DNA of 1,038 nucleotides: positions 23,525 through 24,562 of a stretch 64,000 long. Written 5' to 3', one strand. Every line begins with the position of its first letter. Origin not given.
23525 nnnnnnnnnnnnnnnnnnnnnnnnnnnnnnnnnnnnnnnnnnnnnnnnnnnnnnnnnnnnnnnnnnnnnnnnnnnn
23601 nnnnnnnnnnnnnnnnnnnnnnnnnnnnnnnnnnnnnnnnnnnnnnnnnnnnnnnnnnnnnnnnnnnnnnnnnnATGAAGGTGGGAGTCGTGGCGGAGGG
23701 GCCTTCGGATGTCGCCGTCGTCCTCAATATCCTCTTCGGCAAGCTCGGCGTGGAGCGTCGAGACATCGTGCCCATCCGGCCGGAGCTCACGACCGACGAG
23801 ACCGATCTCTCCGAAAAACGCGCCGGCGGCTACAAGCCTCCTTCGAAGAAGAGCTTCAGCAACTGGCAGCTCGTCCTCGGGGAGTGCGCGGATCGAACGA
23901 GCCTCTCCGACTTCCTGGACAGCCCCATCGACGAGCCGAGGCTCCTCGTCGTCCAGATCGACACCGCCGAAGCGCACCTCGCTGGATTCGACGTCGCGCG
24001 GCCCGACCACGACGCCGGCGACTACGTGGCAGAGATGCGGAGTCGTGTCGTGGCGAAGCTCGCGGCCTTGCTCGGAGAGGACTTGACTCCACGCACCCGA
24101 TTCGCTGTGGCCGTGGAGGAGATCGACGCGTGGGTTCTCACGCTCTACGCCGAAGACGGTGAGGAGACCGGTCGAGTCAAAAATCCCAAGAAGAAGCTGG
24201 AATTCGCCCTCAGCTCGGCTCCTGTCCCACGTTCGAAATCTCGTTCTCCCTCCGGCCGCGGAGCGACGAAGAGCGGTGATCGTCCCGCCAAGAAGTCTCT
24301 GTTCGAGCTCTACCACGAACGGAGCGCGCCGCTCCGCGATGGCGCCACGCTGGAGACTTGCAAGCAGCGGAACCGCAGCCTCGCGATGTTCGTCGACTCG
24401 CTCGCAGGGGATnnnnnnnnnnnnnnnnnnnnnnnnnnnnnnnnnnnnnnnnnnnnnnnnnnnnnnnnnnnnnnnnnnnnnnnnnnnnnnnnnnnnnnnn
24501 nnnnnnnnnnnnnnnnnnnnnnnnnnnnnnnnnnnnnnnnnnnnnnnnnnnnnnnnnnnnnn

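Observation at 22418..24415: Low-GC two-gene ATPase + DUF4276-like module: candidate horizontally acquired abortive-infection / anti-phage system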

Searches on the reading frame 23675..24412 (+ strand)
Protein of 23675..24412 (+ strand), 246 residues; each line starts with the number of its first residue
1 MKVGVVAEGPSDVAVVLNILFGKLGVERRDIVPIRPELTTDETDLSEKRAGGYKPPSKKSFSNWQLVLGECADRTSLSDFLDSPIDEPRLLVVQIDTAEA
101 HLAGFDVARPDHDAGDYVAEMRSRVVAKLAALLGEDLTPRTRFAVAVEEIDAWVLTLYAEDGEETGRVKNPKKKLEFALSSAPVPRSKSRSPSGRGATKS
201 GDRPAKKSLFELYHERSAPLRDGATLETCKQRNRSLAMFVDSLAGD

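Call 3: search_protein_families(library=pfam, proteins=[window:23675-24412:+], max_evalue=1)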
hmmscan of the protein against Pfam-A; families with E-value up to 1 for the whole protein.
window:23675-24412:+ (246 aa): 0 families

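Call 4: search_protein_families(library=padloc, proteins=[window:23675-24412:+], max_evalue=1)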
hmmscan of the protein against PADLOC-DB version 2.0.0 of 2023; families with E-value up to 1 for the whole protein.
window:23675-24412:+ (246 aa): 6 families
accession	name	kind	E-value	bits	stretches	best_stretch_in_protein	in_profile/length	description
PDLC04573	PDC-M31B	-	8.5e-07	27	1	2-97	3-82/241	-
PDLC04207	HEC-01B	-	0.00028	18.4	1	98-155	65-119/203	-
PDLC03589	REase_II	-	0.0073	13.3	1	129-224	15-108/364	Type II restriction enzyme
PDLC04571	PDC-M31B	-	0.0084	13.8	1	2-46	5-42/233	-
PDLC04208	HEC-01B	-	0.017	13.2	1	112-172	25-79/157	-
PDLC04205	HEC-01B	-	0.047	11.4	1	136-155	105-124/213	-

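Call 5: search_protein_families(library=ncbifam, proteins=[window:23675-24412:+], max_evalue=1)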
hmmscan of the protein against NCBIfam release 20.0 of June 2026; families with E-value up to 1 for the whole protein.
window:23675-24412:+ (246 aa): 0 families

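Call 6: find_homologous_proteins(query=window:23675-24412:+, max_evalue=0.001)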
Query window:23675-24412:+ (246 aa): 120 proteins with E <= 0.001 among 1127 candidates.
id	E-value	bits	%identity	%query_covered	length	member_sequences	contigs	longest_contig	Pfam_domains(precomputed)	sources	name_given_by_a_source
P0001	2.2e-156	537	100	100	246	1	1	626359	-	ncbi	ncbi:MAG: hypothetical protein U0441_06350 [Polyangiaceae bacterium]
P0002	2.1e-106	373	73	100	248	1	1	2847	-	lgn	-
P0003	5.9e-105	368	72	100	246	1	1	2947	-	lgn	-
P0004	1.7e-99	351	69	99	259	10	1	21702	-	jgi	jgi:hypothetical protein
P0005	8.0e-98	345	79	83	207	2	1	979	-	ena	-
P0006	2.5e-84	301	59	99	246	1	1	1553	-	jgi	jgi:hypothetical protein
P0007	1.1e-82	295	59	99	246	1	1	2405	-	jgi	-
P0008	6.5e-82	293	60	99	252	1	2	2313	-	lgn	-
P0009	1.7e-81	292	57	99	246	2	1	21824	-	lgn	-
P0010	1.2e-80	289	56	99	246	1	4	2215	-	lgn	-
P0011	4.0e-77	277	57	99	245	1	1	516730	-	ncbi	-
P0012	4.7e-77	277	56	99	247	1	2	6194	-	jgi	jgi:hypothetical protein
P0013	2.7e-75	271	56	99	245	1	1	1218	-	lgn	-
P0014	4.7e-73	264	54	99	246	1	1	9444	-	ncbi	-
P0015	3.7e-70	255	54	99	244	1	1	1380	-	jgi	jgi:hypothetical protein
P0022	1.6e-65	239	51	99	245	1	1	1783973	-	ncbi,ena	-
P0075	2.6e-38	150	40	99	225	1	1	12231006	-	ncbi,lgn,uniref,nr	ncbi:hypothetical protein F0U62_41210 [Cystobacter fuscus]|uniref:hypothetical protein n=1 Tax=Cysto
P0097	4.2e-27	114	42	64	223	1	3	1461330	-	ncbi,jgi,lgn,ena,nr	ncbi:MAG TPA: hypothetical protein VFG10_12715 [Saprospiraceae bacterium]|nr:hypothetical protein [S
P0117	3.4e-18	84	36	74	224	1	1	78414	-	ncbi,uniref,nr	ncbi:hypothetical protein [Sphingobacterium sp. SGL-16]|uniref:hypothetical protein n=1 Tax=Sphingob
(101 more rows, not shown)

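Call 7: search_protein_families(library=phrogs, proteins=[window:23675-24412:+], max_evalue=1)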
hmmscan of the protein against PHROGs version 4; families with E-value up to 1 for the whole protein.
window:23675-24412:+ (246 aa): 1 family
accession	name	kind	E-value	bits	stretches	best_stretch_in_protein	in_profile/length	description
phrog_29414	-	unknown function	0.23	12.7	1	113-162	29-78/97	-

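Call 8: search_solved_structures(query=window:23675-24412:+, max_evalue=10)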
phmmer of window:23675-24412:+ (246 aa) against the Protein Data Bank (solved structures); distinct sequences matched with E-value up to 10: 0.

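Call 19: find_encoding_contigs(protein=P0022, flank=8000, max_places=3)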
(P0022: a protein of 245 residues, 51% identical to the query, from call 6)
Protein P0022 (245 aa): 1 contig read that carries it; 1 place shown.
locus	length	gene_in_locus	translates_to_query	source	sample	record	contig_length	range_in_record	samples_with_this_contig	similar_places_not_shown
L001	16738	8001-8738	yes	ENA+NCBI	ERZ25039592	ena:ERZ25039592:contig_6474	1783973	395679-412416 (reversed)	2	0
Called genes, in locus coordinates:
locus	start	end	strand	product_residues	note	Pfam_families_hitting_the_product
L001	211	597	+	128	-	-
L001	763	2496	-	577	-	-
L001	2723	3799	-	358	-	-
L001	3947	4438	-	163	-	PF00583:Acetyltransf_1, PF13673:Acetyltransf_10 (weak), PF13508:Acetyltransf_7, PF08445:FR47 (weak)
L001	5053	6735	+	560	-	PF02897:Peptidase_S9_N, PF00326:Peptidase_S9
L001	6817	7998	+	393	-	PF02463:SMC_N (weak), PF13175:AAA_15, PF13476:AAA_23, PF13304:AAA_21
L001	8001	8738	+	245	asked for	-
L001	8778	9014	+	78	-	-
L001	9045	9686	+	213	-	-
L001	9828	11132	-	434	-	-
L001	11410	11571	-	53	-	-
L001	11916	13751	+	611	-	PF00069:Pkinase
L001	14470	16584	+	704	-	PF01432:Peptidase_M3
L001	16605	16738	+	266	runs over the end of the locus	-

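Call 20: predict_structure(alignment_id=A1)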
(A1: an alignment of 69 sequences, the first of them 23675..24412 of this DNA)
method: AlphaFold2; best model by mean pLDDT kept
length: 246 residues; sequences in the alignment: 69
mean_pLDDT: 89.8   pTM: 0.86
mean pLDDT of the five models: 89.8, 89.7, 88.9, 88.2, 87.4
residues with pLDDT >= 90: 189; 70-90: 18; 50-70: 38; < 50: 1
segments of 3 or more residues with pLDDT < 50: none
pLDDT, mean of each block of 10 residues (from residue 1): 97 98 96 86 56 61 90 97 95 98 96 98 98 98 98 97 94 97 77 57 82 97 98 98 83
secondary structure, 60 per line:
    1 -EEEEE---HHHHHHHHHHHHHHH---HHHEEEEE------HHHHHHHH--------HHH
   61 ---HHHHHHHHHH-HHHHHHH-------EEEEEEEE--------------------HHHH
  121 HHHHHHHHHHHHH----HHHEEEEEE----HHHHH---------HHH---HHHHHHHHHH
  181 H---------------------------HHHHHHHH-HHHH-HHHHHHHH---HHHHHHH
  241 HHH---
elements in order: E2-6 H10-24 E31-35 H42-49 H64-73 H75-81 E89-96 H117-133 E141-146 H151-155 H171-181 H209-216 H218-221 H223-230 H234-243

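Call 24: find_related_loci(query=A1, collection=genome_contigs, flank=10000)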
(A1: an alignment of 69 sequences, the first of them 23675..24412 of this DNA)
Query A1 (246 aa) in genome_contigs; peptide patterns used: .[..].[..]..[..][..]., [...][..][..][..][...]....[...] (x = any residue, [..] = any of these).
519 stretches matched a pattern; 132 encode a relative of the query (tblastn E <= 1e-3); the best 80 are kept; 80 distinct loci.
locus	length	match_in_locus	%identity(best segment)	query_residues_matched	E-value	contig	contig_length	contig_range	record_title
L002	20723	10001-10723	51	1-243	2e-70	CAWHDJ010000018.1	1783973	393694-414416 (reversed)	MAG: uncultured delta proteobacterium isolate MFD09495.bin.2.10 genome assembly, contig: contig_6474, whole genome shotg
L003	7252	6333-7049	47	1-243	4e-67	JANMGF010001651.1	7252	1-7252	MAG: Polyangium sp. isolate OTE_70b_concoct_23 OTE_70b_k141_1886515, whole genome shotgun sequence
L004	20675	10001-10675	47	1-246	1e-61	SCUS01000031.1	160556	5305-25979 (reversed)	MAG: Myxococcaceae bacterium isolate GW715_bin.15 GW715_bin.15-17909, whole genome shotgun sequence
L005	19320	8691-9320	48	1-211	6e-60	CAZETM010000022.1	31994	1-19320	MAG TPA_asm: uncultured Polyangium sp. isolate binchicken_co186_95 genome assembly, contig: NODE_1480_length_31994_cov_7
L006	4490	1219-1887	41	1-246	2e-51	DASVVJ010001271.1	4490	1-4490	MAG TPA_asm: Myxococcaceae bacterium isolate SMAG_U3340 k141_179456, whole genome shotgun sequence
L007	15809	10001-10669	39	1-246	4e-51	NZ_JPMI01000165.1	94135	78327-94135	Archangium violaceum Cb vi76 contig00173, whole genome shotgun sequence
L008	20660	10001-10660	40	1-243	3e-50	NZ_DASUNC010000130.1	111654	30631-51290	MAG: Archangium sp. isolate SMAG_U1589 k141_1806667, whole genome shotgun sequence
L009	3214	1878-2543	40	1-245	7e-50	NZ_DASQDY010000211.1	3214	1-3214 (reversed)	MAG: Archangium sp. isolate SMAG_U11739 k141_715973, whole genome shotgun sequence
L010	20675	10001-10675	44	1-246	2e-49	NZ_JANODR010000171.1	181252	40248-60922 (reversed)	MAG: Archangium sp. isolate VAR_17_metabat_108 VAR_17_k141_1374273, whole genome shotgun sequence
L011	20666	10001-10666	41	1-246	4e-49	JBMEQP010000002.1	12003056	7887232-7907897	Cystobacter fuscus strain NCWS contig_1, whole genome shotgun sequence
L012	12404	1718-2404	40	1-243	5e-49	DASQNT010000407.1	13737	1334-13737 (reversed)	MAG TPA_asm: Polyangiaceae bacterium isolate SMAG_U10783 k141_306781, whole genome shotgun sequence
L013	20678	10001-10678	40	1-243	3e-47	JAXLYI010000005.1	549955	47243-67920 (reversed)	MAG: Polyangiales bacterium isolate STL-MYX9 C4.55.fa-5, whole genome shotgun sequence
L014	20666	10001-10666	38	1-243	2e-47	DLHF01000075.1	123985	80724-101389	MAG TPA_asm: Ignavibacteria bacterium UBA7675 UBA7675_contig_311, whole genome shotgun sequence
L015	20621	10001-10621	41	1-221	2e-43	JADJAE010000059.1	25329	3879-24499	MAG: Deltaproteobacteria bacterium isolate AalW_18-Q3-R10-53_BATAC.29 tig00036995-10-257500, whole genome shotgun sequen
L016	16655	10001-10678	35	1-243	2e-41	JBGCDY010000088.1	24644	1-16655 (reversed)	MAG: Chitinophagales bacterium isolate SGMAG-61 contig88, whole genome shotgun sequence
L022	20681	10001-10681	35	1-244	1e-39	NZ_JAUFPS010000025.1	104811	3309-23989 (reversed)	Mucilaginibacter flavus strain CECT 7857 soapdenovo_K_83_25, whole genome shotgun sequence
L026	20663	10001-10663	37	1-245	1e-38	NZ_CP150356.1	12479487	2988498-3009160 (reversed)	Sorangium sp. So ce1014 chromosome, complete genome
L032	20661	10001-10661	47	1-244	1e-41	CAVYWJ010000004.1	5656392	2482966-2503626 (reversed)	MAG: uncultured delta proteobacterium isolate MFD01275.bin.1.74 genome assembly, contig: contig_5196, whole genome shotg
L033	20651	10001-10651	34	1-240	3e-37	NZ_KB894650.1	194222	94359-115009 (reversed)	Phocaeicola barnesiae DSM 18169 = JCM 13652 strain DSM 18169 C510DRAFT_scaffold00008.8, whole genome shotgun sequence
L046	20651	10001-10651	34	1-240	1e-36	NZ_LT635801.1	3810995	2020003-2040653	Bacteroides ilei strain Marseille-P3208, whole genome shotgun sequence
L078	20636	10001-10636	33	1-243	3e-32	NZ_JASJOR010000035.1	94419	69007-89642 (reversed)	Xanthocytophaga flavus strain NT2B1 NODE_35_length_94419_cov_26.436198, whole genome shotgun sequence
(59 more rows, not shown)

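Call 29: search_protein_representatives(alignment_id=A1)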
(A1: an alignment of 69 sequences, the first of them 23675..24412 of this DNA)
Query: 69 sequences, 227 profile positions. Proteins with E-value up to 0.001 (for the whole library): 1055; up to 1e-10: 670; up to 1e-30: 200. The best 150 are listed.
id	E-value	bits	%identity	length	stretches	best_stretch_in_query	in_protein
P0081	3.2e-85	301.7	-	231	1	1-225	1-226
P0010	4.7e-84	297.9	-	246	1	1-222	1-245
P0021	4.8e-83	294.6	-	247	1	1-221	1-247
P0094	1.2e-82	293.3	-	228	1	1-222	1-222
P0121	2.6e-79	282.4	-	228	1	1-223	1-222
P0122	2.1e-78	279.4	-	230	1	1-224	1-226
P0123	1.1e-77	277.1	-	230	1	1-223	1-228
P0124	1.1e-77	277.1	-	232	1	2-223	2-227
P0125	2.6e-75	269.3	-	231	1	1-222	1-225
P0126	3.7e-75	268.8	-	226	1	1-223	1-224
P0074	4.9e-75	268.4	-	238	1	1-225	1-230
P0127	2.6e-73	262.8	-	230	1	1-224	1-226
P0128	3.8e-72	258.9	-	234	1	1-225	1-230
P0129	4.5e-72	258.7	-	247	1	1-224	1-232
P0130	4.8e-72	258.6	-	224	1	1-222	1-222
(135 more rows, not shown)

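Call 30: search_protein_families(library=pfam, alignment_id=A1, max_evalue=10)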
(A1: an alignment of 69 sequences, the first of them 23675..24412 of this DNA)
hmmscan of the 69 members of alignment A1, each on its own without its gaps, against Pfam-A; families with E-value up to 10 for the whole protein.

A. member 1, window:23675-24412:+ (246 aa): 0 families

B. families by the number of members that match (of 69 scanned): 36 families (the first 25 are shown)
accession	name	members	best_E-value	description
PF14103.11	DUF4276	4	0.019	Domain of unknown function (DUF4276)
PF18157.6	MID_pPIWI_RE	3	0.00092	MID domain of pPIWI_RE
PF06627.17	DUF1153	3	0.015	Protein of unknown function (DUF1153)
PF13707.11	RloB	2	0.0071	RloB-like protein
PF07367.17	FB_lectin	2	0.087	Fungal fruit body lectin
PF04751.20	DarP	1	0.0031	Dual-action ribosomal maturation protein DarP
PF03792.18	PBC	1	0.007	PBC domain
PF04564.21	U-box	1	0.0089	U-box domain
PF02316.22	HTH_Tnp_Mu_1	1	0.016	Mu DNA-binding domain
PF06755.17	CbtA_toxin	1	0.018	CbtA_toxin of type IV toxin-antitoxin system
PF14361.12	RsbRD_N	1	0.03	RsbT co-antagonist protein rsbRD N-terminal domain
PF24508.1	TXNDC16_N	1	0.035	TXNDC16 N-terminal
PF25640.1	Crypto_dsRNA_S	1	0.038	Cryptosporidium parvum virus small dsRNA capsid protein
PF25779.1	Tubulin-bind_CPAP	1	0.04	CPAP, tubulin-binding region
PF01763.21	Herpes_UL6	1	0.042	Herpesvirus UL6 like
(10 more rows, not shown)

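Call 31: search_protein_families(library=padloc, alignment_id=A1, max_evalue=0.01)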
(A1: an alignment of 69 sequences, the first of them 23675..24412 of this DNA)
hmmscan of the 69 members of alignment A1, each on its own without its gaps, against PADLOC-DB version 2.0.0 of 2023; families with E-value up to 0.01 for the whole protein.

A. member 1, window:23675-24412:+ (246 aa): 4 families
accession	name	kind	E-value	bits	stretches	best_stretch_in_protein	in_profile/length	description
PDLC04573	PDC-M31B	-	8.5e-07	27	1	2-97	3-82/241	-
PDLC04207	HEC-01B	-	0.00028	18.4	0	98-155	65-119/203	-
PDLC03589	REase_II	-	0.0073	13.3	1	129-224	15-108/364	Type II restriction enzyme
PDLC04571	PDC-M31B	-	0.0084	13.8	0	2-46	5-42/233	-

B. families by the number of members that match (of 69 scanned): 21 families
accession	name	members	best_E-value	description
PDLC04573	PDC-M31B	68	1.9e-13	-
PDLC04571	PDC-M31B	67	9.4e-14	-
PDLC04207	HEC-01B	29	3.9e-06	-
PDLC04194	HEC-01B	15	1e-05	-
PDLC04193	HEC-01B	8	0.00058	-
PDLC04205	HEC-01B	7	0.00016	-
PDLC04208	HEC-01B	6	0.0014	-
PDLC04572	PDC-M31B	5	0.00099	-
PDLC04206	HEC-01B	3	3.6e-06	-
PDLC04198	HEC-01B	3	0.0002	-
PDLC04210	HEC-01B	2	0.00013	-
PDLC05045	PDC-S58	2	0.0021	-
PDLC04188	HEC-01B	1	0.00098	-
PDLC04197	HEC-01B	1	0.0015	-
PDLC04200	HEC-01B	1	0.0016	-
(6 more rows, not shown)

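Call 32: search_solved_structures(query=A1, max_evalue=10, show_alignments=3)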
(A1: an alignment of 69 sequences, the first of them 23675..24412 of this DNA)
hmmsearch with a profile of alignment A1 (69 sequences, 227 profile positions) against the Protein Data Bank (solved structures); distinct sequences matched with E-value up to 10: 0.
